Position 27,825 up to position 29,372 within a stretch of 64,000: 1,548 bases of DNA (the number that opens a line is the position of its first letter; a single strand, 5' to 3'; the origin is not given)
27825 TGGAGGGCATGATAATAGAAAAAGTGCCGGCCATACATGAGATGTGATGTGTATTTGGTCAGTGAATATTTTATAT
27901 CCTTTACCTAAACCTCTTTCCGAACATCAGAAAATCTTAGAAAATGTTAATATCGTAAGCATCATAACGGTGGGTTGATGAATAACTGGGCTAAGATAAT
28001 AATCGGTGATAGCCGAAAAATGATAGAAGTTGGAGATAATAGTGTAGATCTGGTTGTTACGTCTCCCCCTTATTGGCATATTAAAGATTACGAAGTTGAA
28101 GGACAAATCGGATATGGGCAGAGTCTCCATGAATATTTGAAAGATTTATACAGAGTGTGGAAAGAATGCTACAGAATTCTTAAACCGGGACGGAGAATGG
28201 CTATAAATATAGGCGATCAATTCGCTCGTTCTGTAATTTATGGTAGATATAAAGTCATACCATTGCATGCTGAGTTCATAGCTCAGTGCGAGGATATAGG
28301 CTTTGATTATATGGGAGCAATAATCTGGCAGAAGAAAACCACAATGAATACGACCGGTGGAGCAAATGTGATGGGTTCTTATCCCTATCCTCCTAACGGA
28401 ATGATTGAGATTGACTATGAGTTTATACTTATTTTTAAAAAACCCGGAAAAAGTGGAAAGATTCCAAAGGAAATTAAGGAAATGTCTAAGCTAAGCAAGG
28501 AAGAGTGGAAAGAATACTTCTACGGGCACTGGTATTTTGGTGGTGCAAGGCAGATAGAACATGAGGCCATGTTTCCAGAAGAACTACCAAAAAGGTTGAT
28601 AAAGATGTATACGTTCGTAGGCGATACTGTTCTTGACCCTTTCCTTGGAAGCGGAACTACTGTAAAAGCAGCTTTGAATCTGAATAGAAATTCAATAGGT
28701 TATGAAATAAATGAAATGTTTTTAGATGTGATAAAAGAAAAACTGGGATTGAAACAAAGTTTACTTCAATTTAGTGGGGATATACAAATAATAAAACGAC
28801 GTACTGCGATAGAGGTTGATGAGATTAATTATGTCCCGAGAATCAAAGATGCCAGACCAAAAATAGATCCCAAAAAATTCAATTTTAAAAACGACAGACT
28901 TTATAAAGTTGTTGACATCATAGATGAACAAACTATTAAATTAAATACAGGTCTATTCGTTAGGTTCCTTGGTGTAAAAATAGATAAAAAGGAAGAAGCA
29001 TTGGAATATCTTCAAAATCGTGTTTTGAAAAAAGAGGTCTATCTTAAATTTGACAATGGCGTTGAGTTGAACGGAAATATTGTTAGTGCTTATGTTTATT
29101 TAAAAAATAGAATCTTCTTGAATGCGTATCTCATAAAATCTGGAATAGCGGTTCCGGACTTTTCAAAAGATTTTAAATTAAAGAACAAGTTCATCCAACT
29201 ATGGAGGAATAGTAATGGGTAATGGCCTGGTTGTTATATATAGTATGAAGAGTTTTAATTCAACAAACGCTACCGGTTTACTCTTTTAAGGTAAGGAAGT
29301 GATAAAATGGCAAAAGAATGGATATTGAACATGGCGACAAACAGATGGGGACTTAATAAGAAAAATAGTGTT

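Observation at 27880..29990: AT-rich restriction-modification island: methyltransferase-SNase fusion plus unclassified PD-(D/E)xK endonuclease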

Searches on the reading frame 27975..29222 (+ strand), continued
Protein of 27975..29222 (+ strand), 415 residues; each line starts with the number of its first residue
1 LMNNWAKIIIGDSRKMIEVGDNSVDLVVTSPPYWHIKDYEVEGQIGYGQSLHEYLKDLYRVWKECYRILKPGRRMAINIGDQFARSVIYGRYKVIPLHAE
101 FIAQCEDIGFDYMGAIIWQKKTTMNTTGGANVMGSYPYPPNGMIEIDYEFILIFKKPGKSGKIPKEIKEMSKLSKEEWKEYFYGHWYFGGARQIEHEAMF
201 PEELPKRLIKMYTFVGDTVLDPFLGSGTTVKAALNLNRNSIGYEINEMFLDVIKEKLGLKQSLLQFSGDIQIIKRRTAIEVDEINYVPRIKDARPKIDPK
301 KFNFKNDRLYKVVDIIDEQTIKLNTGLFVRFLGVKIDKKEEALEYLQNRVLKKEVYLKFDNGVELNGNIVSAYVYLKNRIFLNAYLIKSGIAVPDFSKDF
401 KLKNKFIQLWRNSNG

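Call 67: find_encoding_contigs(protein=P0122, flank=5000, max_places=2)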
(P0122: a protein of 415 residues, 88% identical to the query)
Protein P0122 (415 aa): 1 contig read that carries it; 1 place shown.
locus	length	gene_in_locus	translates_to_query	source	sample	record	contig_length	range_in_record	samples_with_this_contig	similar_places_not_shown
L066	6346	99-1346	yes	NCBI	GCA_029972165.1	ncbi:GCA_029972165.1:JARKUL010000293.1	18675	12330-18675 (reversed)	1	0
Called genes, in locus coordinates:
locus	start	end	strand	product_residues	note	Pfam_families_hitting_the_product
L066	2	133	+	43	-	?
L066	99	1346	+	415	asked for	PF08241:Methyltransf_11 (faint), PF01555:N6_N4_Mtase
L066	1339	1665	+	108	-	-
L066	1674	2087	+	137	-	PF02511:Thy1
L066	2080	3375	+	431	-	PF01555:N6_N4_Mtase (faint)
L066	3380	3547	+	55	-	-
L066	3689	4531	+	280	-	-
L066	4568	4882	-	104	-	-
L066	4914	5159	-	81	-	-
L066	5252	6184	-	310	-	PF07661:MORN_2 (faint)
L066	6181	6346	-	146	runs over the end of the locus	-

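Call 80: search_protein_families(library=phrogs, proteins=[L066:1339-1665:+, L066:1674-2087:+, L066:2080-3375:+, L066:3689-4531:+, L066:5252-6184:-, window:27978-29222:+], max_evalue=0.001)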
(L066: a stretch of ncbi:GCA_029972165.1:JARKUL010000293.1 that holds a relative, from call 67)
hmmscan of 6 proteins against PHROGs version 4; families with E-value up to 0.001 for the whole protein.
L066:1339-1665:+ (108 aa): 0 families

L066:1674-2087:+ (137 aa): 3 families
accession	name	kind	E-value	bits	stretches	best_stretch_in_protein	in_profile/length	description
phrog_85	-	DNA, RNA and nucleotide metabolism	1e-12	48.4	1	2-107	443-570/866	thymidylate synthase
phrog_10644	-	DNA, RNA and nucleotide metabolism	7.9e-06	27.1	1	37-103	71-137/160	thymidylate synthase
phrog_28804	-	DNA, RNA and nucleotide metabolism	0.00091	20.6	0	56-110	21-75/91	thymidylate synthase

L066:2080-3375:+ (431 aa): 4 families
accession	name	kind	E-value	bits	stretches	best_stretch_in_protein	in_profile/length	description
phrog_18146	-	other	3.4e-131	439.3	1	29-430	20-450/452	DNA methyltransferase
phrog_12517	-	unknown function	2.4e-07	31.2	1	55-109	83-137/316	-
phrog_498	-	other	0.00016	21.3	0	59-109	360-410/633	DNA methyltransferase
phrog_67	-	other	0.00034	20.8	0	57-96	281-320/743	DNA methyltransferase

L066:3689-4531:+ (280 aa): 3 families
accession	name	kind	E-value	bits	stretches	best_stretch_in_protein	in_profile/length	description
phrog_888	-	unknown function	1.3e-06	29.4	1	41-78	233-270/271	-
phrog_2700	-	unknown function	0.00073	20.1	0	41-78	295-330/331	-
phrog_19084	-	unknown function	0.00087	19.6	0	37-78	264-307/307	-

L066:5252-6184:- (310 aa): 0 families

window:27978-29222:+ (414 aa): 13 families
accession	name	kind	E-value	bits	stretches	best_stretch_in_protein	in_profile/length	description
phrog_67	-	other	6.2e-56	191.8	1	4-381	123-456/743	DNA methyltransferase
phrog_498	-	other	3.2e-23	83.1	1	7-256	203-420/633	DNA methyltransferase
phrog_3008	-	other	5.9e-18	66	1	194-257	149-212/244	DNA methyltransferase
phrog_6025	-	other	7.8e-17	62.5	1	6-123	13-114/192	DNA methyltransferase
phrog_12517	-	unknown function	7.5e-15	55.9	1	6-117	161-268/316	-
phrog_18146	-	other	3.2e-14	53.7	1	196-251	50-106/452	DNA methyltransferase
phrog_23148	-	unknown function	4.4e-10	40.9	1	176-256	64-146/165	-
phrog_18293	-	other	4.6e-10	40.5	1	173-256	23-107/119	methyltransferase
phrog_6952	-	other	1.3e-08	35.9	1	197-251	116-171/181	DNA methyltransferase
phrog_8769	-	other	2.6e-07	31.4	1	209-256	6-53/71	methyltransferase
phrog_23085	-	unknown function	3e-07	31.2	1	193-255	42-104/138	-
phrog_16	-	DNA, RNA and nucleotide metabolism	8.1e-06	25.3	1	204-247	857-900/986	DNA helicase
phrog_10183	-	other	3.5e-05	23.2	0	209-262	110-163/889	DNA methyltransferase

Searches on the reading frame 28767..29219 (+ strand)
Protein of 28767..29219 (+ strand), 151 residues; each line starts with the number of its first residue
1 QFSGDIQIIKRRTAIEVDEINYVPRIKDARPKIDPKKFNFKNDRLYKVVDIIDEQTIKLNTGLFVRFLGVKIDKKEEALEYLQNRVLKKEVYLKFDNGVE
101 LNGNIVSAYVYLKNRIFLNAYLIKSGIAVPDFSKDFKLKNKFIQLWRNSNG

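Call 44: predict_structure(alignment_id=A2)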
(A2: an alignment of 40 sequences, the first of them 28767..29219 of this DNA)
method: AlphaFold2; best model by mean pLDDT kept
length: 151 residues; sequences in the alignment: 40
mean_pLDDT: 76.9   pTM: 0.67
mean pLDDT of the five models: 76.9, 76.4, 76.4, 75.1, 74.6
residues with pLDDT >= 90: 77; 70-90: 26; 50-70: 17; < 50: 31
segments of 3 or more residues with pLDDT < 50: 1-31
pLDDT, mean of each block of 10 residues (from residue 1): 35 32 39 60 82 94 92 95 95 81 85 90 94 89 90 59
secondary structure, 60 per line:
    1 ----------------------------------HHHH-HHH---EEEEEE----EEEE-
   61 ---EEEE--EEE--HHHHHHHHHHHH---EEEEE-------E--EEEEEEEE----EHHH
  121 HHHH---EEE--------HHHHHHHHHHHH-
elements in order: H35-38 E46-51 E56-59 E64-67 E70-72 H75-86 E90-94 E105-112 H118-124 E128-130 H139-150

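Call 50: fold_search(model_id=the predicted structure, library=pdb)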
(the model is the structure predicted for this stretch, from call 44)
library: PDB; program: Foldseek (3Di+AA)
matches with E <= 10: 642; with E <= 0.001: 282
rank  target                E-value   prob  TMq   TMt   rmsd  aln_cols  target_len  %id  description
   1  1ey6                  3.9e-06  1.00  0.56  0.62   3.1       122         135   22  STRUCTURE OF S. NUCLEASE STABILIZING MUTANT T41I (released 2000-10-18)
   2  4dgz                  4.7e-06  1.00  0.56  0.65   3.2       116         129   22  Crystal structure of Staphylococcal nuclease variant Delta+PHS I92A/L125A at cryogenic temperature (released 2012-02-08)
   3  4hth                  4.7e-06  1.00  0.56  0.65   3.1       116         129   23  Crystal structure of Staphylococcal nuclease variant Delta+VIAGLA at cryogenic temperature (released 2012-11-28)
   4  3lx0                  4.7e-06  1.00  0.56  0.62   3.2       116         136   22  Crystal structure of Staphylococcal nuclease variant Delta+PHS D21N at cryogenic temperature (released 2011-02-16)
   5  2eyp                  5.0e-06  1.00  0.56  0.62   3.1       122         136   22  Crystal structure of Staphylococcal nuclease mutant T120V (released 2006-10-24)
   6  4k8i                  5.3e-06  1.00  0.56  0.62   3.2       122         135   24  Crystal Structure of Staphylococcal Nuclease mutant I92V/V99L (released 2013-05-01)
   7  3np8                  5.6e-06  1.00  0.56  0.64   3.2       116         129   23  Crystal structure of Staphylococcal nuclease variant Delta+PHS L36A at cryogenic temperature (released 2011-06-29)
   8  3c1e                  5.6e-06  1.00  0.55  0.63   3.8       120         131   22  Crystal structure of Staphylococcal nuclease variant Delta+PHS L125K at cryogenic temperature (released 2008-11-04)
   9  4ky7                  6.3e-06  1.00  0.52  0.59   3.9       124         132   23  Crystal structure of Staphylococcal nuclease variant Delta+PHS V74D at cryogenic temperature (released 2013-06-12)
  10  3va5                  6.7e-06  1.00  0.57  0.65   3.1       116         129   22  Crystal structure of Staphylococcal nuclease variant Delta+PHS I92A/V23A at cryogenic temperature (released 2012-01-25)
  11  5c4h                  6.7e-06  1.00  0.56  0.64   3.2       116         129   23  Crystal structure of Staphylococcal nuclease variant Delta+PHS I92H at cryogenic temperature (released 2015-07-15)
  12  1sno                  6.7e-06  1.00  0.55  0.61   3.7       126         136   22  PROTEIN STABILITY IN STAPHYLOCOCCAL NUCLEASE (released 1997-02-12)
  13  3p75                  7.6e-06  1.00  0.57  0.66   2.9       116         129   22  Crystal structure of Staphylococcal nuclease variant Delta+PHS V104D at cryogenic temperature (released 2010-11-17)
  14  4h7b                  7.6e-06  1.00  0.56  0.61   3.7       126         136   23  Crystal Structure of Staphylococcal nuclease mutant I72V/V99L (released 2012-10-17)
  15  5kix                  7.6e-06  1.00  0.56  0.64   3.2       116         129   23  Crystal structure of Staphylococcal nuclease variant Delta+PHS I92E at cryogenic temperature (released 2016-06-29)
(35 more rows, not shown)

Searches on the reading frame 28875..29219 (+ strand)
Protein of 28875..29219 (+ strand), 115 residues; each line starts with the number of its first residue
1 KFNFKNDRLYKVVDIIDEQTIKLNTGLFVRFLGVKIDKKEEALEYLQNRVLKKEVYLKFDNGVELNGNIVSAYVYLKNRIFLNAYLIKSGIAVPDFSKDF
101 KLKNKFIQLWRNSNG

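Call 51: search_solved_structures(query=window:28875-29219:+, max_evalue=10, show_alignments=3)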
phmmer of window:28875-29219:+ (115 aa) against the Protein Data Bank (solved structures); distinct sequences matched with E-value up to 10: 3.
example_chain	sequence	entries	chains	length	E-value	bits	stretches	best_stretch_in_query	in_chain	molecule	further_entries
2dbo_A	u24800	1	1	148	0.096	16.1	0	21-56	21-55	D-tyrosyl-tRNA(Tyr) deacylase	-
3bqt_A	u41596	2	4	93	0.88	13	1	82-114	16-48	Uncharacterized protein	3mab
3btn_A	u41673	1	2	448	1.7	12.1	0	48-88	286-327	Antizyme inhibitor 1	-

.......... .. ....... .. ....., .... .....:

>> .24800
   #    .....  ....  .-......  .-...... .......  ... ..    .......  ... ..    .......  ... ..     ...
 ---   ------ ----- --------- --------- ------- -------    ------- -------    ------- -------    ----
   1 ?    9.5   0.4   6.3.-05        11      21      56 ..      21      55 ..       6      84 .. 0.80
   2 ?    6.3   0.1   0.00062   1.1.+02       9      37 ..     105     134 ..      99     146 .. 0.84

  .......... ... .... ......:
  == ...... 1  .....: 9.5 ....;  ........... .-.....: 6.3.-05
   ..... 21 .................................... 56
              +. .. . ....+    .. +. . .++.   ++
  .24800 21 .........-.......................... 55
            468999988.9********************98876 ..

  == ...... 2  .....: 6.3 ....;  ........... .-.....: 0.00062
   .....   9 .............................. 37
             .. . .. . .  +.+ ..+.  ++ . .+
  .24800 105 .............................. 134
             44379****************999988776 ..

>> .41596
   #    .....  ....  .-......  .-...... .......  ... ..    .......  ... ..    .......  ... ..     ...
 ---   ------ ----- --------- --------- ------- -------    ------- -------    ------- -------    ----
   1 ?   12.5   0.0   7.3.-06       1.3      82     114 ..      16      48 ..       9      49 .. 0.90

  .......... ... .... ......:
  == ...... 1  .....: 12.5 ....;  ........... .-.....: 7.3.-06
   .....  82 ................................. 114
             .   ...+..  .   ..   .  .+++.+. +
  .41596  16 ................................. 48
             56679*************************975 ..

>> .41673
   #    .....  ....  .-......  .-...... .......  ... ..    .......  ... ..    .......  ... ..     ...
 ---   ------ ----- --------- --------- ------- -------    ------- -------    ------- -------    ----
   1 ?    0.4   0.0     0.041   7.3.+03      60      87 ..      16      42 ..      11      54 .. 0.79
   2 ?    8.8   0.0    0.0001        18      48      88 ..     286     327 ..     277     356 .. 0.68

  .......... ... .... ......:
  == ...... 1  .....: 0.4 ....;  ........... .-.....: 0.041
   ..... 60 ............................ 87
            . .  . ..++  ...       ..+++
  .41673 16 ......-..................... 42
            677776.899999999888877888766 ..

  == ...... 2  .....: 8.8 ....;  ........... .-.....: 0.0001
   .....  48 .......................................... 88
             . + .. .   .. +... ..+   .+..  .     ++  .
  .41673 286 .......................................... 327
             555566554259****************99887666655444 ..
